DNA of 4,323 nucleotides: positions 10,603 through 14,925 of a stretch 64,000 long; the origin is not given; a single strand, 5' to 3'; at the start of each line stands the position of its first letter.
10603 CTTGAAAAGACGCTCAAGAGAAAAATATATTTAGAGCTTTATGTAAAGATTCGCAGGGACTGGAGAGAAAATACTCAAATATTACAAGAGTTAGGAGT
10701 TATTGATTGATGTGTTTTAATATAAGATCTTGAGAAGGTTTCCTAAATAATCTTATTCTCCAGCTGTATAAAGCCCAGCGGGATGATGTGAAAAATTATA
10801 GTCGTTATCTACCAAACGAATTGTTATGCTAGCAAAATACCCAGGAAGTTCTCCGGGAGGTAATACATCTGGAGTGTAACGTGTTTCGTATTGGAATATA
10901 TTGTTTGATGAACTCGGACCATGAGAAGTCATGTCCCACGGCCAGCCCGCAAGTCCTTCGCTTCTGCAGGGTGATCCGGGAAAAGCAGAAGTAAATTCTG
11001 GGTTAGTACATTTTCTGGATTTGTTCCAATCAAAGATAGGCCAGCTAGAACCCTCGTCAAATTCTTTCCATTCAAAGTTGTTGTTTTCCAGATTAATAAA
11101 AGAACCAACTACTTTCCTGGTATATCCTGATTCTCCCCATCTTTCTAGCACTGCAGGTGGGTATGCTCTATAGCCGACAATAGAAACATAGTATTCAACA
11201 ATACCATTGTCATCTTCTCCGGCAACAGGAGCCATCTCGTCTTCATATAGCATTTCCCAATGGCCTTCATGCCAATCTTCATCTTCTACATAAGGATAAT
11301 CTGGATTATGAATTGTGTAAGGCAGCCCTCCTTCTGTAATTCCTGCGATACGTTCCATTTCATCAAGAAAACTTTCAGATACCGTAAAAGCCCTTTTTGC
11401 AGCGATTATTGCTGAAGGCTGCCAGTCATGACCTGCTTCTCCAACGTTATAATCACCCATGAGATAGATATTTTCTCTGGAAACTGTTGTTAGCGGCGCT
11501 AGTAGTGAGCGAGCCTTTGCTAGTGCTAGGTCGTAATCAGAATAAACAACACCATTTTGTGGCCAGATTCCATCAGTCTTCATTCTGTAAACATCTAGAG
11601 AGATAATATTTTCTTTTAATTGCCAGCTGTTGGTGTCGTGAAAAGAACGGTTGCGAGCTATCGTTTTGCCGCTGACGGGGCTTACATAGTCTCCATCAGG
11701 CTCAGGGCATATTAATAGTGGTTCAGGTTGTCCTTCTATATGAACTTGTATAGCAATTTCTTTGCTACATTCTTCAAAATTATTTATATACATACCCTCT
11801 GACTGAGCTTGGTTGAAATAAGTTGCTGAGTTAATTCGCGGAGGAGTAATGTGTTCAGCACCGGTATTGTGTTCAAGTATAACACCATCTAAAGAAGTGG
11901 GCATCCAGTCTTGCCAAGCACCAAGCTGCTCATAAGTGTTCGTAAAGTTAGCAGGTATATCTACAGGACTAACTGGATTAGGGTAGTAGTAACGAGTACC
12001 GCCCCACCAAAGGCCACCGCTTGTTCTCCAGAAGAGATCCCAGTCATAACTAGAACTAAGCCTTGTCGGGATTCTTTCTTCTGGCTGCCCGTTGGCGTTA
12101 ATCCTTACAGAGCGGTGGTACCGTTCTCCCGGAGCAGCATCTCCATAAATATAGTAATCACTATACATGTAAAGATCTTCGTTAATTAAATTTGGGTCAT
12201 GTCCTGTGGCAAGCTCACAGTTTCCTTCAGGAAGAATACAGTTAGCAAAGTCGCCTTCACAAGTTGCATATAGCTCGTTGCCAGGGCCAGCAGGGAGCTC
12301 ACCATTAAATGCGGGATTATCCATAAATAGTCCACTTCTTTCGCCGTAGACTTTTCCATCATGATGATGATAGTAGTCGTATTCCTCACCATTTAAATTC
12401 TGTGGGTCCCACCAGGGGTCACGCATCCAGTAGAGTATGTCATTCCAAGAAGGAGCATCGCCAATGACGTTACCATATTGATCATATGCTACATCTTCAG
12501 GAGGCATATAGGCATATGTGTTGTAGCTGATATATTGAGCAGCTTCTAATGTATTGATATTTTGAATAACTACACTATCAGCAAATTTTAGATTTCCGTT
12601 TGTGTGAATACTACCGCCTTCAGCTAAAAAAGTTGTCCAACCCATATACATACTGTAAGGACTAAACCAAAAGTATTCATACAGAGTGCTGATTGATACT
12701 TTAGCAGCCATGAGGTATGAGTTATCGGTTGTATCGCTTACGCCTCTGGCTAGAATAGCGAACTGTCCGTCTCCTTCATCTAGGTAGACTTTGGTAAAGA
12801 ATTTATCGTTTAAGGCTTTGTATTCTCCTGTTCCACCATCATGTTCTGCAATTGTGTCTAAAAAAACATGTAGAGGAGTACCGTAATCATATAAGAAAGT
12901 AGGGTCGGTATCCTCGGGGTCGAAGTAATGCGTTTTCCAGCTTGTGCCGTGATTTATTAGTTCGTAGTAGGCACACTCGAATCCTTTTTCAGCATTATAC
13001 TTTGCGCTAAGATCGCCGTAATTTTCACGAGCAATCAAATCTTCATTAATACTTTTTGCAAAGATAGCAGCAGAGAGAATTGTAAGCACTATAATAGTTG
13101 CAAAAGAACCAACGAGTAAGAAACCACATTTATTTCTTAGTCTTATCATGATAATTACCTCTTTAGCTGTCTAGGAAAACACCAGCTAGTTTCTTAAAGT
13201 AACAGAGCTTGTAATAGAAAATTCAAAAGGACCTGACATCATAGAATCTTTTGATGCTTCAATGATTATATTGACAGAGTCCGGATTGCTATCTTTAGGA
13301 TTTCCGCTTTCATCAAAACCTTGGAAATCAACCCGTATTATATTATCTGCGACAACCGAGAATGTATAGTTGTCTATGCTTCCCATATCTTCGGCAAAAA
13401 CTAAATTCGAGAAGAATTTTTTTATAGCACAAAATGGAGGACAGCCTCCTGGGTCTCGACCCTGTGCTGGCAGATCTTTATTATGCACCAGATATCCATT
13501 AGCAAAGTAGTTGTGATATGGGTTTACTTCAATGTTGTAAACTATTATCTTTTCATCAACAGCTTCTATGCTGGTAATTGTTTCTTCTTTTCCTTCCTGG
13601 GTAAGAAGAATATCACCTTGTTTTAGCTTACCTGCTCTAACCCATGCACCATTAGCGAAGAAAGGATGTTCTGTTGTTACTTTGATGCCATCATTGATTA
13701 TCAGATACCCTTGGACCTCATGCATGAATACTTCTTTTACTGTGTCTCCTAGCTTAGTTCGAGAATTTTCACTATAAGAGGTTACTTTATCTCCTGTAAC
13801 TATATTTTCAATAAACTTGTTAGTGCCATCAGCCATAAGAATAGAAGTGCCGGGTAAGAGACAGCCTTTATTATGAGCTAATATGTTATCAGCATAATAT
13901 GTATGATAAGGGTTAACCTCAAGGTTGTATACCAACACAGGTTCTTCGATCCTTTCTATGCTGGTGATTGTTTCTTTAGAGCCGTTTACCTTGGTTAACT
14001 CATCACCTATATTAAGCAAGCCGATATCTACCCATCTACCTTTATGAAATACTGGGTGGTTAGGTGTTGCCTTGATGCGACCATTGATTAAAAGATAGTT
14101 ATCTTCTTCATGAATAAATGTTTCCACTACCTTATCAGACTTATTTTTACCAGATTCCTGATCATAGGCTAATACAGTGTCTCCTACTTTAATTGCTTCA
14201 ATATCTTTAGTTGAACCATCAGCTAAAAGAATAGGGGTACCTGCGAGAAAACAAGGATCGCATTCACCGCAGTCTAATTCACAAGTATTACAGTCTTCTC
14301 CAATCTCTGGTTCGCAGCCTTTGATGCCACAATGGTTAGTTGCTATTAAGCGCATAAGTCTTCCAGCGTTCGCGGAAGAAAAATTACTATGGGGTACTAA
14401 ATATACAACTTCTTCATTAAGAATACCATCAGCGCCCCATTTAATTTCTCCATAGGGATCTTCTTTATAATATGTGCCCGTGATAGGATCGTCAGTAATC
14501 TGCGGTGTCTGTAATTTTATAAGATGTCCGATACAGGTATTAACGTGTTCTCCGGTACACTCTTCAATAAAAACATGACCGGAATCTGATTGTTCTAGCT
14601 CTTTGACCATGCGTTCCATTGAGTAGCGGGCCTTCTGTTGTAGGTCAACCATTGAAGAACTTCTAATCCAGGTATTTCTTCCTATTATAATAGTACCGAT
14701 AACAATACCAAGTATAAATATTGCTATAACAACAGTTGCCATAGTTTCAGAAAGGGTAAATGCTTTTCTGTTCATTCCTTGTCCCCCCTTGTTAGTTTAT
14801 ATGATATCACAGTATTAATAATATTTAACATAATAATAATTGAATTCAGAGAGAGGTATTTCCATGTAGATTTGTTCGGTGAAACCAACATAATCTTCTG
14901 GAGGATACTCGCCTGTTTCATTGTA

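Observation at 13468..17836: Near-identical about 400 bp segment shared by the two pilin-Hint genes (gene conversion or cassette exchange)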

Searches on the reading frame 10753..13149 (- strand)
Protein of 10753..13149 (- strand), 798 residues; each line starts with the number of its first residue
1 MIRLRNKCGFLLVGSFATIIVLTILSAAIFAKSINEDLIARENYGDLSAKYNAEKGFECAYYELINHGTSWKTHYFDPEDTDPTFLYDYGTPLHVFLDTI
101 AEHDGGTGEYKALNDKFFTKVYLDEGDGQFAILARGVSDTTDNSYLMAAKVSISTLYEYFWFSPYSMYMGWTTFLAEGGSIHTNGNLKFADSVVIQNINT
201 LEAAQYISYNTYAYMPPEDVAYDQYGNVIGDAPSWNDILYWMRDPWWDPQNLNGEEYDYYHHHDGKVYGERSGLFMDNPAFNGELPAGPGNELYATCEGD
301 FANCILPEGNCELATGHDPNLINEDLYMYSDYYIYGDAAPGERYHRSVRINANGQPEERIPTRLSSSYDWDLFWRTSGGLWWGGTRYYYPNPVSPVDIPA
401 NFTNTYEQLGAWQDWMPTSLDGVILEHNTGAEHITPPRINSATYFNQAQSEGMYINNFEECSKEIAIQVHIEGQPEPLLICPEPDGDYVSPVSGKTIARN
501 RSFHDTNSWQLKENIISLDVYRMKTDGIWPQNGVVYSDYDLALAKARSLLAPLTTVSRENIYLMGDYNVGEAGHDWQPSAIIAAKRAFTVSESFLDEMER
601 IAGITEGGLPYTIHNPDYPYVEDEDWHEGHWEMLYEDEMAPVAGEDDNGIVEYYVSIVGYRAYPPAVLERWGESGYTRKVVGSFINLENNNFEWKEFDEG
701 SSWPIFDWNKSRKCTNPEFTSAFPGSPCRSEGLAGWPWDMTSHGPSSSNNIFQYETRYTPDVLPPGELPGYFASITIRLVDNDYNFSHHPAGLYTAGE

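Call 6: search_protein_families(library=pfam, proteins=[window:10753-13149:-], max_evalue=1)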
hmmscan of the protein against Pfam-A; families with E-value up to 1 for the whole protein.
window:10753-13149:- (798 aa): 0 families

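Call 7: search_protein_families(library=ncbifam, proteins=[window:10753-13149:-], max_evalue=1)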
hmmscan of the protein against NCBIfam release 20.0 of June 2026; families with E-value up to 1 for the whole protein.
window:10753-13149:- (798 aa): 2 families
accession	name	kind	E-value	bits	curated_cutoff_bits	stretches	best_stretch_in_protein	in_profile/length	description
NF047364.1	redox_TF_RrpB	exception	0.14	12.4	175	1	180-222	39-80/105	MarR family transcription factor RrpB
TIGR01839.1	PHA_synth_II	subfamily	0.31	9.1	855.4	1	211-262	366-419/560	class II poly(R)-hydroxyalkanoic acid synthase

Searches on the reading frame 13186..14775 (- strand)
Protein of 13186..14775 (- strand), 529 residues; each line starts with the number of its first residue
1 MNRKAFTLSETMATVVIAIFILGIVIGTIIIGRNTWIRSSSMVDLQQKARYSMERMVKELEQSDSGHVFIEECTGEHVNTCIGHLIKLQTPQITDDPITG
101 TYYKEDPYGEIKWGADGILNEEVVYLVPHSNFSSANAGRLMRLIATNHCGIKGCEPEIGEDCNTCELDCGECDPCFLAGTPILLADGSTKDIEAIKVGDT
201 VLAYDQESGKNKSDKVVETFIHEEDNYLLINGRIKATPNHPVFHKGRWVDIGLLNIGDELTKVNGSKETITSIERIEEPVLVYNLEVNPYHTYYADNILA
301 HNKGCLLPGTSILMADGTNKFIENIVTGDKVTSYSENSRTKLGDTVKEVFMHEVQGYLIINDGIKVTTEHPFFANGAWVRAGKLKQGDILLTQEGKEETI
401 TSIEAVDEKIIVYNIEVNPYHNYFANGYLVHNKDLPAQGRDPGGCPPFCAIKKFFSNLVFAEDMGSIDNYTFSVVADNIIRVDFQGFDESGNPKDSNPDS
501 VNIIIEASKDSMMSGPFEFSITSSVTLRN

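Call 6: search_protein_families(library=pfam, proteins=[window:13186-14775:-], max_evalue=1)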
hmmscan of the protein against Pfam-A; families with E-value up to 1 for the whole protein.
window:13186-14775:- (529 aa): 11 families
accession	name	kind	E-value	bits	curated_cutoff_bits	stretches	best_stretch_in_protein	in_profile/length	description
PF07591.16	PT-HINT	-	2.2e-41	141.8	27.7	2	313-431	3-135/137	Pretoxin HINT domain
PF14890.11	Intein_splicing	-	1.4e-17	64.4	35.8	3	313-432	2-155/155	Intein splicing domain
PF14623.11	Vint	-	8.1e-14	52.2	27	2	174-249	1-71/166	Hint-domain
PF05203.21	Hom_end_hint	-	5.3e-13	49.9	32.1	2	175-205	1-31/228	Hom_end-associated Hint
PF01079.26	Hint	-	4.2e-08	33.5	29.7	2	174-225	12-61/213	Hint module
PF13403.11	Hint_2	-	1.5e-06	29.1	28.4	1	174-207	1-33/147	Hint domain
PF08517.17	AXH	-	0.00064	20.6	33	0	308-351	3-46/116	Ataxin-1 and HBP1 module (AXH)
PF21154.2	RPN7_PSMD6_C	-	0.18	11.8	26.9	0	385-392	7-14/23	26S proteasome regulatory subunit RPN7/PSMD6 C-terminal helix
PF13314.11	DUF4083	-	0.19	12.1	25.4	1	10-42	4-36/57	Domain of unknown function (DUF4083)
PF18337.7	Tudor_RapA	-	0.22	12.2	26.4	0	385-414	2-30/62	RapA N-terminal Tudor like domain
PF00595.29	PDZ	-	0.42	11.5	23.2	0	252-273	42-60/81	PDZ domain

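Call 7: search_protein_families(library=ncbifam, proteins=[window:13186-14775:-], max_evalue=1)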
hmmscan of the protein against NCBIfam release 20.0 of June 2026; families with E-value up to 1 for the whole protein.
window:13186-14775:- (529 aa): 10 families
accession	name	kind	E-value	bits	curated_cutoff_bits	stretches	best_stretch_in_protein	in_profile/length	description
NF038136.1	rSAM_Rv_intein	exception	5.2e-10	38.8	700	2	304-388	75-164/574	intein-containing Rv2578c family radical SAM protein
NF005852.0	PRK07773.1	equivalog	3.2e-07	29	780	1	303-390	396-490/886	replicative DNA helicase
NF038162.1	RtcB_rel_intein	exception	7.1e-07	27.6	1150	2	398-432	542-578/961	intein-containing RtcB family protein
TIGR01445.1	intein_Nterm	domain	2.7e-06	28.3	24.5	2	305-373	1-82/83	intein N-terminal splicing region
TIGR01443.1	intein_Cterm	domain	0.00016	21.8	15.6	2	412-432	2-23/24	intein C-terminal splicing region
NF011418.0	PRK14845.1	equivalog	0.00032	18.6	756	1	361-409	101-152/1049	translation initiation factor IF-2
NF006207.0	PRK08332.1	equivalog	0.0016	15.7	2400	1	399-432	1209-1241/1684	vitamin B12-dependent ribonucleotide reductase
NF047729.1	tRNAMtaseTaw21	equivalog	0.0042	16.3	400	0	275-298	126-149/250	tRNA 4-demethylwyosine(37)-methyltransferase Taw21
TIGR02599.1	TIGR02599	subfamily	0.041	13.1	256.5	1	5-63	1-59/361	Verru_Chthon cassette protein C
NF003159.0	PRK04132.1-4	equivalog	0.24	9.3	999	0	391-431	540-583/852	replication factor C small subunit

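Call 8: find_encoding_contigs(protein=window:13186-14775:-, flank=10000, max_places=10)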
Protein window:13186-14775:- (529 aa): 5 contigs read that carry it; 2 places shown.
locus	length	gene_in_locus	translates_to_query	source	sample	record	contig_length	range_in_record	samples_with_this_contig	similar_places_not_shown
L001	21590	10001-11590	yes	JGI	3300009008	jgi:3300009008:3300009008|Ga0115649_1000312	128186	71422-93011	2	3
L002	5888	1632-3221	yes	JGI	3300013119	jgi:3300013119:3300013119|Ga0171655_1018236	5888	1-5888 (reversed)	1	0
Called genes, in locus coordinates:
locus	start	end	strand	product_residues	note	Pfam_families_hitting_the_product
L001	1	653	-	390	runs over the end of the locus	PF13353:Fer4_12 (weak), PF04055:Radical_SAM, PF12544:LAM_C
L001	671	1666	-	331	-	PF02655:ATP-grasp_3 (weak), PF02222:ATP-grasp (weak), PF07478:Dala_Dala_lig_C, PF13535:ATP-grasp_4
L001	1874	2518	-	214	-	PF27030:AbpE_bact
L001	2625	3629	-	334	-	PF00586:AIRS, PF02769:AIRS_C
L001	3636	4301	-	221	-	PF00730:HhH-GPD, PF00633:HHH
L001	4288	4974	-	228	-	PF03853:YjeF_N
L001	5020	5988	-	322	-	PF09754:PAC2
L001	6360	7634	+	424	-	PF07591:PT-HINT, PF14890:Intein_splicing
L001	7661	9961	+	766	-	-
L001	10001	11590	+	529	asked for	PF01079:Hint (faint), PF05203:Hom_end_hint (weak), PF07591:PT-HINT, PF13403:Hint_2 (faint), PF14623:Vint, PF07591:PT-HINT, PF14890:Intein_splicing (weak)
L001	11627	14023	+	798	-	-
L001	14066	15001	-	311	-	PF20720:nSTAND3 (faint), PF00009:GTP_EFTU, PF00350:Dynamin_N (weak), PF01926:MMR_HSR1, PF02421:FeoB_N, PF04548:AIG1 (weak), PF07650:KH_2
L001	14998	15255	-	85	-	-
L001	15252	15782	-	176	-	PF00881:Nitroreductase, PF14512:TM1586_NiRdase (weak), PF00881:Nitroreductase, PF14512:TM1586_NiRdase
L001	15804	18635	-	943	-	PF01433:Peptidase_M1, PF01103:Omp85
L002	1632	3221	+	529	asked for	PF01079:Hint (faint), PF05203:Hom_end_hint (weak), PF07591:PT-HINT, PF13403:Hint_2 (faint), PF14623:Vint, PF07591:PT-HINT, PF14890:Intein_splicing (weak)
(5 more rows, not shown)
